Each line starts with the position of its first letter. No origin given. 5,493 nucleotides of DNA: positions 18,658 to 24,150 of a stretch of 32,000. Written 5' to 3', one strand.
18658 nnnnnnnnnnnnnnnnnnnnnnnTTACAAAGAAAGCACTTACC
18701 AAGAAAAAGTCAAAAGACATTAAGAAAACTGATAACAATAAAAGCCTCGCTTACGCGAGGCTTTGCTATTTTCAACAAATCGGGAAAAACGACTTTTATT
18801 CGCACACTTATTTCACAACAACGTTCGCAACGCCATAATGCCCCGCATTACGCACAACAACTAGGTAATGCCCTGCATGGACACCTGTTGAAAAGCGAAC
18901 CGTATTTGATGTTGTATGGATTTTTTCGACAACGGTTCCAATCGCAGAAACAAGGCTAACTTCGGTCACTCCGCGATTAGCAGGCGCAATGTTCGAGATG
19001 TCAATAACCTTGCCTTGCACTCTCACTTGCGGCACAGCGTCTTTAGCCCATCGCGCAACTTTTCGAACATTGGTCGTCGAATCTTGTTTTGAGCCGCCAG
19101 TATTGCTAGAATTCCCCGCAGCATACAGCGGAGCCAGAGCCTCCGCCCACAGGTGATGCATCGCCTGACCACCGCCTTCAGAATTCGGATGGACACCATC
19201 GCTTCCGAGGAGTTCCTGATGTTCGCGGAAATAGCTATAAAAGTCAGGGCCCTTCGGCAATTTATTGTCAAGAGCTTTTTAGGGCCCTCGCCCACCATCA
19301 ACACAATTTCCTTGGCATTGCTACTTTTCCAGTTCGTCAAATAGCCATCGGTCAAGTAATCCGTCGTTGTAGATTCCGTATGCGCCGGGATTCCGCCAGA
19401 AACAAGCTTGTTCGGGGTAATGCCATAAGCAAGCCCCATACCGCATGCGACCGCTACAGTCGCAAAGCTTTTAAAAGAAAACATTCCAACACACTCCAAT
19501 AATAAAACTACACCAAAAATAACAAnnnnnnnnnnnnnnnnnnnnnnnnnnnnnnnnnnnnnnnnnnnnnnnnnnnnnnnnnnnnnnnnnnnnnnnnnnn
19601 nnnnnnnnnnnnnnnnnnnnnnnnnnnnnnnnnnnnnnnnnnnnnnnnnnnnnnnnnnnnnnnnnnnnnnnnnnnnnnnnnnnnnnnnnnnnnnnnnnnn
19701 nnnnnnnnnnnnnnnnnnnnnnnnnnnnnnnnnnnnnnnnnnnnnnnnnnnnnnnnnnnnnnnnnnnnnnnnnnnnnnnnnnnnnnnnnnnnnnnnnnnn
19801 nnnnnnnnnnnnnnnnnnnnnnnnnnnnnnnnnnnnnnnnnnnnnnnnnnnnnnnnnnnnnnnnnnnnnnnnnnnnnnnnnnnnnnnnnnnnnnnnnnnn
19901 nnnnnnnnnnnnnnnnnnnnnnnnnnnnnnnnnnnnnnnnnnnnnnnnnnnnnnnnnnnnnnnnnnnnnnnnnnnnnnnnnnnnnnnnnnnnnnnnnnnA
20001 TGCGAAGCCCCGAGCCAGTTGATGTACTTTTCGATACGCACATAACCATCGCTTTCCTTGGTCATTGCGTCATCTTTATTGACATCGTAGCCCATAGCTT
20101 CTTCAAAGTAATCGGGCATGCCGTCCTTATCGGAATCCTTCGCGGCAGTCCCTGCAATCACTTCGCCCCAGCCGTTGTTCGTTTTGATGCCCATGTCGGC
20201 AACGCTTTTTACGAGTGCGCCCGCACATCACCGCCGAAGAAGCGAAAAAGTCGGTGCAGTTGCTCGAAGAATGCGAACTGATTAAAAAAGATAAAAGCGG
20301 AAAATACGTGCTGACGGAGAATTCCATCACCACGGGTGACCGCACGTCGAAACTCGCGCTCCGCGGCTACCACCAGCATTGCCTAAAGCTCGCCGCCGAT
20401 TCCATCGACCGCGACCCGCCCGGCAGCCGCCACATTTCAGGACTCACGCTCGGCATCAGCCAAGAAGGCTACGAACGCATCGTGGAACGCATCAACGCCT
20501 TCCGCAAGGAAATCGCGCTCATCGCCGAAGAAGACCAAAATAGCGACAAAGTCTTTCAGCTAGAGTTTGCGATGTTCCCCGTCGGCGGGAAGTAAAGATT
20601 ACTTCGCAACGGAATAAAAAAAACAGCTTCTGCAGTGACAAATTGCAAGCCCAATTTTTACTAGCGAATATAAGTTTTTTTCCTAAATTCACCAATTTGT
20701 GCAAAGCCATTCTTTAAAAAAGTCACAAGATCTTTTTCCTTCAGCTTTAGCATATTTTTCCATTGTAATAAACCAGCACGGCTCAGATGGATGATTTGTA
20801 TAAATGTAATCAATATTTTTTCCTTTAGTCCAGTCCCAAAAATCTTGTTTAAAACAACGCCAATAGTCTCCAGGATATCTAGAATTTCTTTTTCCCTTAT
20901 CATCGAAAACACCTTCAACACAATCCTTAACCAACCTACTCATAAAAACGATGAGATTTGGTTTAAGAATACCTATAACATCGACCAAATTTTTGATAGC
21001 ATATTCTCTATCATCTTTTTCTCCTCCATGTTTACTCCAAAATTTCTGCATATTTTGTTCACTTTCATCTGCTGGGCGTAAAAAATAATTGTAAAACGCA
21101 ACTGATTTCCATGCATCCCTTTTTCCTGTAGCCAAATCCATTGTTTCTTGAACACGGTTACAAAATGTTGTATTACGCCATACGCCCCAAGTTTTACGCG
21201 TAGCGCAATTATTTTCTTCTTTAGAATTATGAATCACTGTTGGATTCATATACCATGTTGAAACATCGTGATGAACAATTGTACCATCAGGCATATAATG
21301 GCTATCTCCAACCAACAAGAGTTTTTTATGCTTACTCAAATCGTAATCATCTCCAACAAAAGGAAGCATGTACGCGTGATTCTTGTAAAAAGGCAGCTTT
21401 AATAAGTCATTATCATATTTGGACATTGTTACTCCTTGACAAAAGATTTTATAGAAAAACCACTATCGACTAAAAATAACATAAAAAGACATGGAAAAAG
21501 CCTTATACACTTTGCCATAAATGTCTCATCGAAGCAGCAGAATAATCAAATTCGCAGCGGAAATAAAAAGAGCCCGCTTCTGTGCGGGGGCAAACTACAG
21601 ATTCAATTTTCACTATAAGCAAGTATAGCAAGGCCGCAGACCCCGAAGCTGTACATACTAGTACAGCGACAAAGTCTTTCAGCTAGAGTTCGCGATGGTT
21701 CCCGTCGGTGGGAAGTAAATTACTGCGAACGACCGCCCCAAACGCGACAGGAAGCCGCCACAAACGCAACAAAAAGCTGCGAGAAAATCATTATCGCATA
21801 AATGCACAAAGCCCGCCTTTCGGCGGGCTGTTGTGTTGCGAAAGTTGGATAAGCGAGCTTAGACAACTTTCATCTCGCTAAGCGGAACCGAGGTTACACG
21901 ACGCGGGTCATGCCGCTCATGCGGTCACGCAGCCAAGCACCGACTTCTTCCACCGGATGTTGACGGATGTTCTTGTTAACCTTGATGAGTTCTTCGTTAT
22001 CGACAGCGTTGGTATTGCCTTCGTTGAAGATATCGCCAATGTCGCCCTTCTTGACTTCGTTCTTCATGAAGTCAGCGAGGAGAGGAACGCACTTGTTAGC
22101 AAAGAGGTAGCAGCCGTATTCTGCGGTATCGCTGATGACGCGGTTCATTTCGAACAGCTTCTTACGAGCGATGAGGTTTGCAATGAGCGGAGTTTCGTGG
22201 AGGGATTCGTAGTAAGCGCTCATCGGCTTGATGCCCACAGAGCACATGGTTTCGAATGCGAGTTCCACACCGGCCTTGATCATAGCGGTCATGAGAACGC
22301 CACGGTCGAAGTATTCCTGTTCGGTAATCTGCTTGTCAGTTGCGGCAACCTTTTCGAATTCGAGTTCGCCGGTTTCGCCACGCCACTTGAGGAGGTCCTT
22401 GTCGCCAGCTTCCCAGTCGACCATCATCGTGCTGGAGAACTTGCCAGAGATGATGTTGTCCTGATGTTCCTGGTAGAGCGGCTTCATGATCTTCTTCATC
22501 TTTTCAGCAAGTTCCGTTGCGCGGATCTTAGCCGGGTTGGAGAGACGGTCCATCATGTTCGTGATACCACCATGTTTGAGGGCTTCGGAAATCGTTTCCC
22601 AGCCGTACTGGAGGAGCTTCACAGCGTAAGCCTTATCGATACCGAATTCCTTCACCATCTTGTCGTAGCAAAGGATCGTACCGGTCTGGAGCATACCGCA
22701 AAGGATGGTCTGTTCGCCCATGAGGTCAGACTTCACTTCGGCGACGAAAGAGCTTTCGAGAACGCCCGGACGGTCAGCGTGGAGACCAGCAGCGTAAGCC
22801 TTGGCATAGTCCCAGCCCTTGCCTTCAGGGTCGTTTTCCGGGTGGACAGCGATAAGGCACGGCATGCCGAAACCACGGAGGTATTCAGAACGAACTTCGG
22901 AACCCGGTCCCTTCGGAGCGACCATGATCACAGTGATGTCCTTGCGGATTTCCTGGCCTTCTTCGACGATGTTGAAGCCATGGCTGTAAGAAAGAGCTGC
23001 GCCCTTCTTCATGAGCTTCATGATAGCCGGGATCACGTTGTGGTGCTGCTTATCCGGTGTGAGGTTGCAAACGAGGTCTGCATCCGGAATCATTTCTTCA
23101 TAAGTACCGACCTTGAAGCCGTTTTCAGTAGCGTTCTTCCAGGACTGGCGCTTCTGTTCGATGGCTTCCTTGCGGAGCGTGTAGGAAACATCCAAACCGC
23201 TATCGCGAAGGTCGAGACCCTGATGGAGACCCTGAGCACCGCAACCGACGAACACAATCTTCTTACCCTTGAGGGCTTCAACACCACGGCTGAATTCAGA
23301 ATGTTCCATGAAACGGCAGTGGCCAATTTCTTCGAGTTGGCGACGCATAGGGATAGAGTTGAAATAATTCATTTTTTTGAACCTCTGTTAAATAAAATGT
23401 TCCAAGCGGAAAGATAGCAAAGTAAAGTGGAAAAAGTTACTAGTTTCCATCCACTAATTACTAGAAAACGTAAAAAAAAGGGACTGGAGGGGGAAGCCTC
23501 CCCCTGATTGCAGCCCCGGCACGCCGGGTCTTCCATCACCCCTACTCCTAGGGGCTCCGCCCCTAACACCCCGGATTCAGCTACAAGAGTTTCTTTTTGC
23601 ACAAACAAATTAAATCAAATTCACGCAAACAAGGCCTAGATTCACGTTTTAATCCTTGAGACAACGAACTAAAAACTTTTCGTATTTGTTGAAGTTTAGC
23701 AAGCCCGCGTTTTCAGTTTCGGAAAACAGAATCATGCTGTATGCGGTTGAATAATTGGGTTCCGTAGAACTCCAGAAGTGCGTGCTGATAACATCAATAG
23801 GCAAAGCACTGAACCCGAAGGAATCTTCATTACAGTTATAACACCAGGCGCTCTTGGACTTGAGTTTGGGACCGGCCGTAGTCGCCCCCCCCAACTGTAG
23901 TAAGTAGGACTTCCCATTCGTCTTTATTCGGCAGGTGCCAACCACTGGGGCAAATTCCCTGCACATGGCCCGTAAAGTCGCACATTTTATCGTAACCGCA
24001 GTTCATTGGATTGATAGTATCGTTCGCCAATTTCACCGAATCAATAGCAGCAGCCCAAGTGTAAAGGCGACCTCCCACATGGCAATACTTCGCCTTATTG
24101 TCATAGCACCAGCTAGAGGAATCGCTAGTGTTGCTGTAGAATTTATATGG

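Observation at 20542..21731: ~1.1-kb AT-rich single-gene cassette bracketed by imperfect ~67-70-bp direct repeats derived from a TIGR02147 gene 3' end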

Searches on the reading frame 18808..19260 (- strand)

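Call 5: search_protein_families(library=ncbifam, proteins=[window:18808-19260:-], max_evalue=0.01)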
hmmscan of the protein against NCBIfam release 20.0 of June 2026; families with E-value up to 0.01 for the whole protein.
window:18808-19260:- (150 aa): 2 families
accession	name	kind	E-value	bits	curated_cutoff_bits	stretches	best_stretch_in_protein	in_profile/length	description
NF045548.1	GDSL_lipase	equivalog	0.00072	19.1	300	1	10-47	194-226/231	Rv0518 family GDSL lipase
TIGR04183.1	Por_Secre_tail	domain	0.0032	17.4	23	1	93-149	15-71/72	T9SS type A sorting domain-containing protein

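Call 6: search_protein_families(library=pfam, proteins=[window:18808-19260:-], max_evalue=0.01)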
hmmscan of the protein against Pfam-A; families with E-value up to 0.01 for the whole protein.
window:18808-19260:- (150 aa): 0 families

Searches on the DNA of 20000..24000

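Call 45: search_rna_families(source=window, start=20000, end=24000, threshold=evalue, max_evalue=1)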
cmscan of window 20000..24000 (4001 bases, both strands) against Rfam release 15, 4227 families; matches with E-value up to 1: 0.
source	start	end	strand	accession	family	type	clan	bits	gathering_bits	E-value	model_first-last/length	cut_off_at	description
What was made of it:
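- Tried and rejected: Rfam on 20000-24000 gave nothing (call 45).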
